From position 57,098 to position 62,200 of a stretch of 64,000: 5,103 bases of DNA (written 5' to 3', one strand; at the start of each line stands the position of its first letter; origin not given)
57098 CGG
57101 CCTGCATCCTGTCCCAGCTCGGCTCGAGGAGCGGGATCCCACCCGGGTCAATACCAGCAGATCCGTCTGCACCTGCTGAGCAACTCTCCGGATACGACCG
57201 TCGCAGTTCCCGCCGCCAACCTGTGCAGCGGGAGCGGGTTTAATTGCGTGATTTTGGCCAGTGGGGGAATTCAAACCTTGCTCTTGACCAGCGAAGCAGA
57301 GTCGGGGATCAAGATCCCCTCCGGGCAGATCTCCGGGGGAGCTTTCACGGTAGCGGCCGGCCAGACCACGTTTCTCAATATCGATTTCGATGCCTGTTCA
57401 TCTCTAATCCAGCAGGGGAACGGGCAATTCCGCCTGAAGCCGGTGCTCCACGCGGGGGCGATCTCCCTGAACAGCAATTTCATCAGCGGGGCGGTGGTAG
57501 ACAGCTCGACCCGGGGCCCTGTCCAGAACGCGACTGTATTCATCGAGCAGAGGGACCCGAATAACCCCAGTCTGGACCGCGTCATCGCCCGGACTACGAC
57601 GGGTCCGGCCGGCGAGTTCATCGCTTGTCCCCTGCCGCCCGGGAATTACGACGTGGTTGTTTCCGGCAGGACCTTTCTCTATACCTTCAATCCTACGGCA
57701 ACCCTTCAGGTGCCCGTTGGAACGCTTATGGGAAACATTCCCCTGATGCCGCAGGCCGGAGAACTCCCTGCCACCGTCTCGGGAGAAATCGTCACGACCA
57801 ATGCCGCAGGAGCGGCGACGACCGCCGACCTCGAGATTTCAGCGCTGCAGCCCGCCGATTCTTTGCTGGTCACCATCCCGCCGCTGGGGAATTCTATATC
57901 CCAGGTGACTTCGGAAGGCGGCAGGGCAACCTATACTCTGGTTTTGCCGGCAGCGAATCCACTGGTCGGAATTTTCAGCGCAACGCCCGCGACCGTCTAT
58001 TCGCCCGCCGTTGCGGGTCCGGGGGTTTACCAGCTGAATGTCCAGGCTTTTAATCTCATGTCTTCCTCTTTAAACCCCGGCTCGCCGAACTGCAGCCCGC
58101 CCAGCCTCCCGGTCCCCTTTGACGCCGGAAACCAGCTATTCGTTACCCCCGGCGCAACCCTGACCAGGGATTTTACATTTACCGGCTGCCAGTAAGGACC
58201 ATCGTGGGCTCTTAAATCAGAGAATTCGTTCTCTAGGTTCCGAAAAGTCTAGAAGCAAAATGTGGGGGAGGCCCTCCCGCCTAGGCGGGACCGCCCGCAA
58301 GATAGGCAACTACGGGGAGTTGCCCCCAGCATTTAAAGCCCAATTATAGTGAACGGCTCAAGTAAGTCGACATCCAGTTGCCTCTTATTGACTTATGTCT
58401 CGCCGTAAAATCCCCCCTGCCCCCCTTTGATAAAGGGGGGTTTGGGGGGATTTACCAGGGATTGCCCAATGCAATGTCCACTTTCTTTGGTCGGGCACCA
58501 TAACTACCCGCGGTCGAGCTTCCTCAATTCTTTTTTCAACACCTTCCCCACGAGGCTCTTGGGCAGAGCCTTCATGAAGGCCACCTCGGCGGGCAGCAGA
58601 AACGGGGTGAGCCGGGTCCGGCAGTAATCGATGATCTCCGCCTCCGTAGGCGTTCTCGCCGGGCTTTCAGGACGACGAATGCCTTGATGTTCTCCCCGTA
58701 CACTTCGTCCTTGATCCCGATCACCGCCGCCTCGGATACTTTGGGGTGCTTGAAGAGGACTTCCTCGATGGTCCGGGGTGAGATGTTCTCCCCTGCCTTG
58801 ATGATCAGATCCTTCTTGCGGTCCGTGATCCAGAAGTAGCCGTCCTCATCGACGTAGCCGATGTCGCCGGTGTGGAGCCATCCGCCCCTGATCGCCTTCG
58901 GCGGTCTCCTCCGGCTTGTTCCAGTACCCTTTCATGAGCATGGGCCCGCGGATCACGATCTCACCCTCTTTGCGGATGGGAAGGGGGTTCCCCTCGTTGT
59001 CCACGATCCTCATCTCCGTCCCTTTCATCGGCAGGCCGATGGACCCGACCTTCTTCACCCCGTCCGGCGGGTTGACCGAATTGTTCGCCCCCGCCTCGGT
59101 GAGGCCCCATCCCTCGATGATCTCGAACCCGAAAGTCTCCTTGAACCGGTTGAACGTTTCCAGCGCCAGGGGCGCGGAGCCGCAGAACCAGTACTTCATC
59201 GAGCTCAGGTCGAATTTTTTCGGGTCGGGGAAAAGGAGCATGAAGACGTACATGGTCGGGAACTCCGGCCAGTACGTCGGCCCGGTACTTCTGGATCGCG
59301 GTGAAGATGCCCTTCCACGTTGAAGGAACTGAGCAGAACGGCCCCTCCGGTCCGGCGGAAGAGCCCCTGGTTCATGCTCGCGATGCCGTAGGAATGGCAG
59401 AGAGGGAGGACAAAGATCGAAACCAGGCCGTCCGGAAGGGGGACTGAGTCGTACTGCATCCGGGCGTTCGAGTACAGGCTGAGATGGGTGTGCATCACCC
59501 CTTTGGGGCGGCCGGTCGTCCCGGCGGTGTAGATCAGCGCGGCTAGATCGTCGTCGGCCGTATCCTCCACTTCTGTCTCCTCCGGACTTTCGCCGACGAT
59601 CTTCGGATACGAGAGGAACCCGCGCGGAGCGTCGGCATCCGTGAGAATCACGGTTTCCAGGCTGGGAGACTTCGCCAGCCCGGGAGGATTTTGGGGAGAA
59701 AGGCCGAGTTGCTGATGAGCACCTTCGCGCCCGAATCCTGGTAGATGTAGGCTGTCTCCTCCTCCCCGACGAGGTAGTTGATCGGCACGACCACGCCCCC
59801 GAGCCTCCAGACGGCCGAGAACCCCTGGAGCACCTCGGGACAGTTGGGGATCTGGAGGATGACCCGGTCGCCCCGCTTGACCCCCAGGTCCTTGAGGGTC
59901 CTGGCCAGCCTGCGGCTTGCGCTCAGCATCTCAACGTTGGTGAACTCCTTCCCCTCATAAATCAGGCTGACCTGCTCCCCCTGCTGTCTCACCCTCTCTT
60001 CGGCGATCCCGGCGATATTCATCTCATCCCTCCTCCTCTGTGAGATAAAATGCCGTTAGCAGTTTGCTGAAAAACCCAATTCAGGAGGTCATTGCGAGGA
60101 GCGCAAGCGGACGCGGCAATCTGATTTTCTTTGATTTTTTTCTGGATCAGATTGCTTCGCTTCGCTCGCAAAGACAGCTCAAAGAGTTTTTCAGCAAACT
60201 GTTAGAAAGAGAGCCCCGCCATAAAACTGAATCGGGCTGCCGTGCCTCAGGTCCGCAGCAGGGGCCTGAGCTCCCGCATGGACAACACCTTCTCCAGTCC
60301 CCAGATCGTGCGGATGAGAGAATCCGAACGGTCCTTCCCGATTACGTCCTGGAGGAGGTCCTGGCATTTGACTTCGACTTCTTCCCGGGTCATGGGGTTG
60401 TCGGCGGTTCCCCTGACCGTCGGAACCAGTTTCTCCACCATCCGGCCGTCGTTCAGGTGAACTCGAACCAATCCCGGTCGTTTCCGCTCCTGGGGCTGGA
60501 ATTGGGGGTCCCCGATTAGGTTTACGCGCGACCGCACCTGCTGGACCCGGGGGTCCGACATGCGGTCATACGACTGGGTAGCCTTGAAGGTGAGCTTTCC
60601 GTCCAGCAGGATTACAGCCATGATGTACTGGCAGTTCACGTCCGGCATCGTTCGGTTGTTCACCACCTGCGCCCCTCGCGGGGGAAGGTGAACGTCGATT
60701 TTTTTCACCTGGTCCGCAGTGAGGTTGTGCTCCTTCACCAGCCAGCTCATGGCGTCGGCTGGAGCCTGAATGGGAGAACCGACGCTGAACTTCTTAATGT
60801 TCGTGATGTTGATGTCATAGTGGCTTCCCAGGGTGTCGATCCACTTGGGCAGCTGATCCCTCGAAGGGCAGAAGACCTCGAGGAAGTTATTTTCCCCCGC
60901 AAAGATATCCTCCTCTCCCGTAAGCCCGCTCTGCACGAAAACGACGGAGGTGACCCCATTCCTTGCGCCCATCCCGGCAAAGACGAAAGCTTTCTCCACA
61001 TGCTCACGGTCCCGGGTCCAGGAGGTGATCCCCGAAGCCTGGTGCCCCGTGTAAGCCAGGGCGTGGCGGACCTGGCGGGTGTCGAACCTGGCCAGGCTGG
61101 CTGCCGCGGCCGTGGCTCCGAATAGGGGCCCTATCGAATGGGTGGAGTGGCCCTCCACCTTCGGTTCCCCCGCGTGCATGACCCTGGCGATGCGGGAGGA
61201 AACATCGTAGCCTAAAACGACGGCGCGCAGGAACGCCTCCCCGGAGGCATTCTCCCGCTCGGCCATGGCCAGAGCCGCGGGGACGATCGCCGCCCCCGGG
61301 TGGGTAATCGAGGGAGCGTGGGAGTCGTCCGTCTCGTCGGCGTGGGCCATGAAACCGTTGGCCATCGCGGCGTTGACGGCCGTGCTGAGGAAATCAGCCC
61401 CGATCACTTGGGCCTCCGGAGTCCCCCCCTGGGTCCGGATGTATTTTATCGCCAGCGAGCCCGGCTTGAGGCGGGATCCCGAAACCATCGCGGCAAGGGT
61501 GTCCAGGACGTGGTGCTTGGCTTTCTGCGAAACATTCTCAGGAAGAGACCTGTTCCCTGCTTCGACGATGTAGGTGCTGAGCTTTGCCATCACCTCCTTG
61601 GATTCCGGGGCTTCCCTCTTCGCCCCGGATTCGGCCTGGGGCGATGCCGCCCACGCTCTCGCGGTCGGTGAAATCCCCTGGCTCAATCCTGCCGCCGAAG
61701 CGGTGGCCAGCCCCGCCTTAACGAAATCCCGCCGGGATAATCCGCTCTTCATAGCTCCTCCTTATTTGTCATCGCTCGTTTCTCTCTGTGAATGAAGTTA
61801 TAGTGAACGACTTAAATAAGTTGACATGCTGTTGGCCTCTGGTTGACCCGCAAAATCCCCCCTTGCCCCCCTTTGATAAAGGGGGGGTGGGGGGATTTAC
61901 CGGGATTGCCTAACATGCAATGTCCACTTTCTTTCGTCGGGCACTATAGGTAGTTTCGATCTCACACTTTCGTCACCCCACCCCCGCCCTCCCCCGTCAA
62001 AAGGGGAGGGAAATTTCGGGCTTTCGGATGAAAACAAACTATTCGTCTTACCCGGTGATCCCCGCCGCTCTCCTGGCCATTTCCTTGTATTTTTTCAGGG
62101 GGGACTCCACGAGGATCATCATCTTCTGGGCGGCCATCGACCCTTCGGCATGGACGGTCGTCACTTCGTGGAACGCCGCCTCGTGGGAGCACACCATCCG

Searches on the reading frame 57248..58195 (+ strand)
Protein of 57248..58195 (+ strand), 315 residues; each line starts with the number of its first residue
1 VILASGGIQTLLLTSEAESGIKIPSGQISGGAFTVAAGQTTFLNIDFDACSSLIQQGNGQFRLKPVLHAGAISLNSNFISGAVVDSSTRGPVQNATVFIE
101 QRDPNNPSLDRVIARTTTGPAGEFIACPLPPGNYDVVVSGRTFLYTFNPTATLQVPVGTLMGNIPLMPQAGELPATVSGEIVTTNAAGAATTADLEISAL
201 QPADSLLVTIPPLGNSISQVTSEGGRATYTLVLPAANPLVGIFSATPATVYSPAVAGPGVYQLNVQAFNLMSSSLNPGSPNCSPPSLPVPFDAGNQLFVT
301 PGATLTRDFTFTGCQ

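Call 58: search_protein_families(library=pfam, proteins=[window:57248-58195:+], max_evalue=0.001)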
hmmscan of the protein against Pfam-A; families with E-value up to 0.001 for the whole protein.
window:57248-58195:+ (315 aa): 2 families
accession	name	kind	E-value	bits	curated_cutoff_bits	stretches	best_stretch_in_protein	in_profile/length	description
PF13620.12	CarboxypepD_reg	-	5.3e-09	36.8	32.3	1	79-144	2-60/82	Carboxypeptidase regulatory-like domain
PF14321.11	DUF4382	-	1.2e-07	32.5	25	1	13-65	88-136/136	Domain of unknown function (DUF4382)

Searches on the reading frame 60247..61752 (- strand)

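Call 58: search_protein_families(library=pfam, proteins=[window:60247-61752:-], max_evalue=0.001)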
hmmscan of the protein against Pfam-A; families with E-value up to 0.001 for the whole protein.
window:60247-61752:- (501 aa): 2 families
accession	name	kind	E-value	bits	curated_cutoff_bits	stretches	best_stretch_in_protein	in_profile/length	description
PF03972.19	MmgE_PrpD_N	-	2e-56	191.4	32.1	1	57-298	2-239/244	MmgE/PrpD N-terminal domain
PF19305.4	MmgE_PrpD_C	-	2.2e-28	99.6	32.1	1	322-482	1-169/173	MmgE/PrpD C-terminal domain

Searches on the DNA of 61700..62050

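Call 71: search_rna_families(source=window, start=61700, end=62050, threshold=evalue, max_evalue=1)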
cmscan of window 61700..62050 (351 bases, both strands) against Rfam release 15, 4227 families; matches with E-value up to 1: 5.
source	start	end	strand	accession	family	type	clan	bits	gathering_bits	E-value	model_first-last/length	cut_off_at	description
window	61840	61911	-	RF03301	mir-3154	Gene; miRNA;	-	21.8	64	0.076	1-86/86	no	mir-3154 microRNA precursor family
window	61854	61897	+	RF04096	mir-4433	Gene; miRNA;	-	20.7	77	0.11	1-83/83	no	mir-4433 microRNA precursor family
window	61846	61905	+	RF00995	mir-616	Gene; miRNA;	-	19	100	0.19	1-91/91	no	mir-616 microRNA precursor family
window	61845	61899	-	RF00381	Antizyme_FSE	Cis-reg; frameshift_element;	-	16.7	40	0.65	1-59/59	no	Antizyme RNA frameshifting stimulation element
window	61853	61907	+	RF00381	Antizyme_FSE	Cis-reg; frameshift_element;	-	16.1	40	0.96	1-59/59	no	Antizyme RNA frameshifting stimulation element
